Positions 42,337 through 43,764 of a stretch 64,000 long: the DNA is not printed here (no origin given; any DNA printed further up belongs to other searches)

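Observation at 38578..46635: Orphan-fold enzyme set (bicupin, two tandem-NTF2 proteins, short MetE-like Zn thiol-alkyltransferase) wired to a CUT1 ABC importer with no ATPase gene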

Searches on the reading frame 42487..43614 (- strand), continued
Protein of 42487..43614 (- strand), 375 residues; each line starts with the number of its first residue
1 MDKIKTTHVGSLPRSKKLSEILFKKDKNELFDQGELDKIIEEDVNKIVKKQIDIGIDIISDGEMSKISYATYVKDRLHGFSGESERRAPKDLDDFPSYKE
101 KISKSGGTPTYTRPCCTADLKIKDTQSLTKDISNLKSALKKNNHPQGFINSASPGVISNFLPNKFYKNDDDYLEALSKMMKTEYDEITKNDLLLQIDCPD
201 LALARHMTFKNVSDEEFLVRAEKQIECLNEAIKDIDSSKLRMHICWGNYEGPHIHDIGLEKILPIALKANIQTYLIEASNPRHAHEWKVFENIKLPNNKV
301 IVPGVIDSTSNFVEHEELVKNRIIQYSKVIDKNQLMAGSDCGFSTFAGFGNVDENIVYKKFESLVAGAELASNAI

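Call 76: search_protein_families(library=pfam, proteins=[L033:2636-4558:+, L007:4425-5777:-, L007:676-1977:-, L022:12463-13980:+, L033:19795-20226:-, L027:708-1919:+, L016:19609-20541:+, L016:3567-5507:+], max_evalue=0.001)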
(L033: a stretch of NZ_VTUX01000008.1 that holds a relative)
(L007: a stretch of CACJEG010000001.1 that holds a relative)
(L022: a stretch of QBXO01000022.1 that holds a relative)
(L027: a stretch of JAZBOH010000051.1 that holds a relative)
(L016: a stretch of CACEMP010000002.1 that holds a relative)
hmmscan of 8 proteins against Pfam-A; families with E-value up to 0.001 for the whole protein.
L033:2636-4558:+ (641 aa): 28 families (the best 25 are shown)
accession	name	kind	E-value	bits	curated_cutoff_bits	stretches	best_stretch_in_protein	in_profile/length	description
PF07719.23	TPR_2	-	1.8e-49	162.2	27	6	263-296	1-34/34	Tetratricopeptide repeat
PF00515.34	TPR_1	-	1.1e-47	158.5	27.8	5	94-126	2-34/34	Tetratricopeptide repeat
PF13181.12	TPR_8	-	4.6e-42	139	25.7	3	265-296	3-34/34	Tetratricopeptide repeat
PF13469.12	Sulfotransfer_3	-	1.4e-39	137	27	1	407-592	3-216/216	Sulfotransferase family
PF13414.12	TPR_11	-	3.2e-39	132.8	26.8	5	100-137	1-38/42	TPR repeat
PF14559.12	TPR_19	-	2.4e-33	114.7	25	4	36-96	2-62/68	Tetratricopeptide repeat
PF13432.12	TPR_16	-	9.4e-32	109.5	32.7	4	68-126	6-64/65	Tetratricopeptide repeat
PF13431.12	TPR_17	-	1.5e-31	106.4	24.4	1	82-113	2-33/34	Tetratricopeptide repeat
PF13428.12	TPR_14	-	2.8e-29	99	23.5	2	265-306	3-44/44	Tetratricopeptide repeat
PF13176.12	TPR_7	-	3.7e-26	89.4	27.9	1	265-296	1-32/36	Tetratricopeptide repeat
PF13424.12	TPR_12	-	1e-21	77.3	30.1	3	128-192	4-76/77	Tetratricopeptide repeat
PF23914.1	TPR_CcmH_CycH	-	4.1e-20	72.6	42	3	252-324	39-111/158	Cytochrome c-type biogenesis protein H TPR domain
PF13371.12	TPR_9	-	2e-19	69.8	35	3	175-231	9-65/73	Tetratricopeptide repeat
PF13174.12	TPR_6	-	5.7e-15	55.3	26.3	0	268-295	5-32/33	Tetratricopeptide repeat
PF12895.13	ANAPC3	-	7.5e-12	45.8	27.2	1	141-220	3-81/82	Anaphase-promoting complex, cyclosome, subunit 3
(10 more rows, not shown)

L007:4425-5777:- (451 aa): 2 families
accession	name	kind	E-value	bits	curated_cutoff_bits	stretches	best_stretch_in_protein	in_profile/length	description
PF13416.11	SBP_bac_8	-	8.1e-21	75.5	27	1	48-354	1-262/279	Bacterial extracellular solute-binding protein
PF01547.30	SBP_bac_1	-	1.6e-20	74.8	26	1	47-331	11-297/307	Bacterial extracellular solute-binding protein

L007:676-1977:- (434 aa): 3 families
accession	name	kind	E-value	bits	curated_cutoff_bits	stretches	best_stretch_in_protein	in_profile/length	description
PF22422.2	MGH1-like_GH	-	4.2e-82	277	27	1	44-423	1-356/356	Mannosylglycerate hydrolase MGH1-like glycoside hydrolase domain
PF01204.24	Trehalase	-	1.1e-09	38.2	21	1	115-408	179-477/512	Trehalase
PF03200.22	Glyco_hydro_63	-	2.5e-07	30.3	22.4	1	324-420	362-479/492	Glycosyl hydrolase family 63 C-terminal domain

L022:12463-13980:+ (506 aa): 1 family
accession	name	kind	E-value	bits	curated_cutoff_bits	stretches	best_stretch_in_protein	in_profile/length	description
PF00171.27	Aldedh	-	1.1e-154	515.8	23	1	34-493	7-460/461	Aldehyde dehydrogenase family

L033:19795-20226:- (144 aa): 0 families

L027:708-1919:+ (404 aa): 1 family
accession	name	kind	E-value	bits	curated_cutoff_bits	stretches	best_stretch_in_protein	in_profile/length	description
PF01208.23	URO-D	-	2.2e-21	76.7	23.9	1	171-378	150-345/346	Uroporphyrinogen decarboxylase (URO-D)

L016:19609-20541:+ (311 aa): 0 families

L016:3567-5507:+ (647 aa): 9 families
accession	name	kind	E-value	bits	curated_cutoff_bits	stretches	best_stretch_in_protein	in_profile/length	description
PF01583.26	APS_kinase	-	5.4e-69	231.5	21.1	1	475-623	2-151/152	Adenylylsulphate kinase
PF00009.33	GTP_EFTU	-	7e-41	140.3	26.5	1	39-225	3-176/188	Elongation factor Tu GTP binding domain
PF22594.2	GTP-eEF1A_C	-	1.7e-23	83.3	27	1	347-445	1-100/101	GTP-eEF1A C-terminal domain-like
PF01926.29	MMR_HSR1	-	3.7e-09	37.1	21.9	0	99-181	26-113/113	50S ribosome-binding GTPase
PF13671.12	AAA_33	-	5.3e-06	27.2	27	1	479-589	3-114/143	AAA domain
PF03144.31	GTP_EFTU_D2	-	1.8e-05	25.5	30.3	1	276-336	6-73/73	Elongation factor Tu domain 2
PF03193.22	RsgA_GTPase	-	8.4e-05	22.9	30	0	476-501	107-132/174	RsgA GTPase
PF13555.12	AAA_29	-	0.00064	19.9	27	0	461-491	11-38/61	P-loop containing region of AAA domain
PF00503.26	G-alpha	-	0.00094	18.8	48.8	0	33-74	15-52/333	G-protein alpha subunit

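Call 77: search_protein_families(library=pfam, proteins=[P0168, P0175, P0194, P0251, P0218, P0157], max_evalue=0.0001)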
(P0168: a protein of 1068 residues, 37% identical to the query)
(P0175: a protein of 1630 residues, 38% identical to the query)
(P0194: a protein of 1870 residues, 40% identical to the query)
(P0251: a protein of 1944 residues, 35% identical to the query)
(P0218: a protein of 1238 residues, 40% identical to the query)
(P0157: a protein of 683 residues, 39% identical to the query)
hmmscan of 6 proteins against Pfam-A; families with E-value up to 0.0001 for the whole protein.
P0168 (1068 aa): 14 families
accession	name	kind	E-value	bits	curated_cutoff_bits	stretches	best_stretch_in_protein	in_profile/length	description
PF13450.12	NAD_binding_8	-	1.9e-12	47.7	21.9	1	596-639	1-44/68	NAD(P)-binding Rossmann-like domain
PF07992.20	Pyr_redox_2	-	1.8e-10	41.2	26.1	1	592-794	1-176/291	Pyridine nucleotide-disulphide oxidoreductase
PF01717.24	Meth_synt_2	-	1.2e-09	38.4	21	0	255-440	152-320/324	Cobalamin-independent synthase, Catalytic domain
PF01266.30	DAO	-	4.8e-09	36.6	27.9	1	593-647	1-54/353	FAD dependent oxidoreductase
PF01593.30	Amino_oxidase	-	8.6e-08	32.3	19.8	1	601-634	1-34/443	Flavin containing amine oxidoreductase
PF01946.23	Thi4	-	3.1e-07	30.3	26.2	1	592-630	18-58/235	Thi4 family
PF00890.30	FAD_binding_2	-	7.8e-07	29.1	20.4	1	593-631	1-37/414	FAD binding domain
PF13241.12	NAD_binding_7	-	1.2e-06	29.5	22.1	0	755-802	3-49/104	Putative NAD(P)-binding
PF13738.12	Pyr_redox_3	-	1.2e-06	28.5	30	1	595-783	1-188/305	Pyridine nucleotide-disulphide oxidoreductase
PF01494.25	FAD_binding_3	-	7.4e-06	25.8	22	1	592-624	2-34/349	FAD binding domain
PF12831.13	FAD_oxidored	-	7.8e-06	25.9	27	1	593-630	1-38/416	FAD dependent oxidoreductase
PF00070.33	Pyr_redox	-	2.4e-05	25.2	22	0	594-627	2-35/82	Pyridine nucleotide-disulphide oxidoreductase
PF00743.25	FMO-like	-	3.5e-05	22.9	22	0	594-633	4-43/532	Flavin-binding monooxygenase-like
PF13454.12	NAD_binding_9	-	4e-05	24.1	21.8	0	595-645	1-56/155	FAD-NAD(P)-binding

P0175 (1630 aa): 10 families
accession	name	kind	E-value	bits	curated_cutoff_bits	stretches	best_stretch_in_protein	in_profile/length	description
PF00109.32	ketoacyl-synt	-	2.1e-51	175.4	20.8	1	365-588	2-251/252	Beta-ketoacyl synthase, N-terminal domain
PF02801.28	Ketoacyl-synt_C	-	1e-37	129.2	20.8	1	593-708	1-118/119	Beta-ketoacyl synthase, C-terminal domain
PF01717.24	Meth_synt_2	-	6.4e-12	45.8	21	1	1198-1392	151-323/324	Cobalamin-independent synthase, Catalytic domain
PF00550.31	PP-binding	-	3.2e-10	40.6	20.8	0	923-971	5-56/67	Phosphopantetheine attachment site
PF16197.11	KAsynt_C_assoc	-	8.4e-10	39.5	33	1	718-764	10-56/111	Ketoacyl-synthetase C-terminal extension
PF00698.26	Acyl_transf_1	-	1.5e-09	38.2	32.7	1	37-108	48-122/319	Acyl transferase domain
PF13450.12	NAD_binding_8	-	2.2e-09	37.9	21.9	1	1528-1567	1-40/68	NAD(P)-binding Rossmann-like domain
PF01266.30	DAO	-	6e-06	26.5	27.9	1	1525-1572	1-50/353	FAD dependent oxidoreductase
PF01946.23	Thi4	-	7.9e-05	22.4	26.2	0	1523-1583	17-78/235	Thi4 family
PF00108.29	Thiolase_N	-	8.9e-05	22.4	26.4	0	503-541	77-115/260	Thiolase, N-terminal domain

P0194 (1870 aa): 16 families
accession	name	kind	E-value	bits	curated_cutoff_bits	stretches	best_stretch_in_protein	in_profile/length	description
PF00109.32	ketoacyl-synt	-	8.9e-46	157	20.8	1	355-573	2-252/252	Beta-ketoacyl synthase, N-terminal domain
PF02801.28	Ketoacyl-synt_C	-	1e-30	106.6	20.8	1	581-689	1-115/119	Beta-ketoacyl synthase, C-terminal domain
PF00550.31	PP-binding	-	2.1e-12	47.5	20.8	1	781-820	18-57/67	Phosphopantetheine attachment site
PF13450.12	NAD_binding_8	-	1.1e-09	38.8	21.9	1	1417-1461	1-45/68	NAD(P)-binding Rossmann-like domain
PF13738.12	Pyr_redox_3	-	8.2e-09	35.6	30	1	1416-1603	1-195/305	Pyridine nucleotide-disulphide oxidoreductase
PF07992.20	Pyr_redox_2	-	1.2e-08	35.2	26.1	1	1413-1604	1-174/291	Pyridine nucleotide-disulphide oxidoreductase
PF00698.26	Acyl_transf_1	-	3e-08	33.9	32.7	1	52-115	70-134/319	Acyl transferase domain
PF01717.24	Meth_synt_2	-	8.2e-08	32.3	21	1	1122-1276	171-310/324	Cobalamin-independent synthase, Catalytic domain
PF16197.11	KAsynt_C_assoc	-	4.9e-07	30.6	33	1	707-747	19-56/111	Ketoacyl-synthetase C-terminal extension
PF01593.30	Amino_oxidase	-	1.3e-06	28.5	19.8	0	1422-1457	1-36/443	Flavin containing amine oxidoreductase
PF01266.30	DAO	-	4.7e-06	26.8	27.9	1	1414-1448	1-35/353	FAD dependent oxidoreductase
PF03486.20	HI0933_like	-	3.7e-05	23.7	50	0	1413-1448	1-36/244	HI0933-like protein Rossmann domain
PF01946.23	Thi4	-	5.2e-05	23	26.2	0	1412-1451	17-58/235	Thi4 family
PF00890.30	FAD_binding_2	-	5.3e-05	23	20.4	0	1414-1449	1-36/414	FAD binding domain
PF00108.29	Thiolase_N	-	8.5e-05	22.5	26.4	0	414-531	18-121/260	Thiolase, N-terminal domain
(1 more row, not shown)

P0251 (1944 aa): 17 families
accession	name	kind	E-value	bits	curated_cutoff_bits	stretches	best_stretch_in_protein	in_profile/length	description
PF00109.32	ketoacyl-synt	-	1.8e-40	139.6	20.8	1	389-609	3-250/252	Beta-ketoacyl synthase, N-terminal domain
PF02801.28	Ketoacyl-synt_C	-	4.3e-39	133.6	20.8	1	615-733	1-118/119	Beta-ketoacyl synthase, C-terminal domain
PF00698.26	Acyl_transf_1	-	5.7e-13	49.5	32.7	1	6-128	3-124/319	Acyl transferase domain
PF07992.20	Pyr_redox_2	-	9.2e-11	42.1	26.1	1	1462-1663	1-175/291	Pyridine nucleotide-disulphide oxidoreductase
PF16197.11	KAsynt_C_assoc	-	2.3e-08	34.9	33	1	761-843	25-101/111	Ketoacyl-synthetase C-terminal extension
PF13450.12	NAD_binding_8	-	3.3e-08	34.1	21.9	1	1466-1507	1-42/68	NAD(P)-binding Rossmann-like domain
PF13241.12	NAD_binding_7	-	2.4e-07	31.7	22.1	0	1626-1672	4-49/104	Putative NAD(P)-binding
PF01266.30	DAO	-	2.4e-07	31.1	27.9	1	1463-1511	1-47/353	FAD dependent oxidoreductase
PF00550.31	PP-binding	-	3.3e-07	30.9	20.8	0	858-894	11-51/67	Phosphopantetheine attachment site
PF12831.13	FAD_oxidored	-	3.1e-06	27.2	27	1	1463-1510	1-48/416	FAD dependent oxidoreductase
PF00108.29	Thiolase_N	-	1.2e-05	25.2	26.4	1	523-561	75-113/260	Thiolase, N-terminal domain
PF00743.25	FMO-like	-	1.7e-05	23.9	22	0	1464-1507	4-47/532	Flavin-binding monooxygenase-like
PF01593.30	Amino_oxidase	-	2.4e-05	24.2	19.8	0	1473-1501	3-32/443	Flavin containing amine oxidoreductase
PF16073.10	SAT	-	2.7e-05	24.3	22.8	0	65-121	81-137/239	Starter unit:ACP transacylase in aflatoxin biosynthesis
PF01494.25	FAD_binding_3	-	5.6e-05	23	22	0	1462-1493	2-33/349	FAD binding domain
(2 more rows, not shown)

P0218 (1238 aa): 10 families
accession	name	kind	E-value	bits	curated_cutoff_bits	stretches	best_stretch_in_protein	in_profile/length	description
PF01717.24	Meth_synt_2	-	5.8e-11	42.7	21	1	370-557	147-313/324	Cobalamin-independent synthase, Catalytic domain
PF00550.31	PP-binding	-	1.3e-09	38.6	20.8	1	8-72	2-65/67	Phosphopantetheine attachment site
PF07992.20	Pyr_redox_2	-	1.1e-08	35.3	26.1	1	745-954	2-174/291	Pyridine nucleotide-disulphide oxidoreductase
PF13450.12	NAD_binding_8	-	1.4e-08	35.3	21.9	1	748-786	1-39/68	NAD(P)-binding Rossmann-like domain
PF01266.30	DAO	-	2e-07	31.3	27.9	1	745-779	1-35/353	FAD dependent oxidoreductase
PF13241.12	NAD_binding_7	-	8.1e-07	30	22.1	0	919-964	5-49/104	Putative NAD(P)-binding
PF12831.13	FAD_oxidored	-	1.2e-06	28.6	27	1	745-790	1-46/416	FAD dependent oxidoreductase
PF00890.30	FAD_binding_2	-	1.7e-06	27.9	20.4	1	745-786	1-41/414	FAD binding domain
PF01946.23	Thi4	-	5.4e-06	26.3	26.2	1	743-782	17-58/235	Thi4 family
PF03486.20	HI0933_like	-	6.4e-05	23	50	0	745-779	2-36/244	HI0933-like protein Rossmann domain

P0157 (683 aa): 2 families
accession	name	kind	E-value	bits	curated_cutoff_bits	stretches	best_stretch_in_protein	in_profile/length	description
PF01717.24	Meth_synt_2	-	2.9e-08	33.8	21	0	194-373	146-308/324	Cobalamin-independent synthase, Catalytic domain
PF07883.17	Cupin_2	-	3.5e-06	27.1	27.2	1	464-519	10-62/70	Cupin domain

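Call 82: search_solved_structures(query=L055:5667-6977:+, max_evalue=1e-20)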
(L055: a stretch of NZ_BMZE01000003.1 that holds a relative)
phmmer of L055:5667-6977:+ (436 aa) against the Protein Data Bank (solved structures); distinct sequences matched with E-value up to 1e-20: 11.
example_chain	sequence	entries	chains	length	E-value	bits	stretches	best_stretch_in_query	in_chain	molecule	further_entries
8wwe_A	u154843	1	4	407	1.2e-112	380.3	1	1-394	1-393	(R)-DHPS dehydrogenase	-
8v35_A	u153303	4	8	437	2e-109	369.7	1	3-425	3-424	Sulfopropanediol 3-dehydrogenase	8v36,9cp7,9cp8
8v37_A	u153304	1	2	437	2.9e-108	365.8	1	3-425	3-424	Sulfopropanediol 3-dehydrogenase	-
9cp9_A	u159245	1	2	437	5.5e-108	364.9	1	3-425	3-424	Sulfopropanediol 3-dehydrogenase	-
4g07_A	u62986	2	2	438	9.5e-75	255.4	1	8-421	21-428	Histidinol dehydrogenase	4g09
4gic_A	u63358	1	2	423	1.7e-70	241.5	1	17-409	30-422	Histidinol dehydrogenase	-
6an0_A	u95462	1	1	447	4.4e-70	240.1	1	24-428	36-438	Histidinol dehydrogenase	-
1k75_A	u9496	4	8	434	5.6e-68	233.1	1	19-422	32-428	L-histidinol dehydrogenase | Histidinol dehydrogenase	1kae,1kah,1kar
9lbv_A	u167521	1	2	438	7.8e-67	229.4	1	17-421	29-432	Histidinol dehydrogenase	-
8xsq_A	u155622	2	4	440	7.9e-67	229.3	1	17-421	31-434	Histidinol dehydrogenase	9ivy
5vlb_A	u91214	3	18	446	1.4e-49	172.5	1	23-423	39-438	Histidinol dehydrogenase, chloroplastic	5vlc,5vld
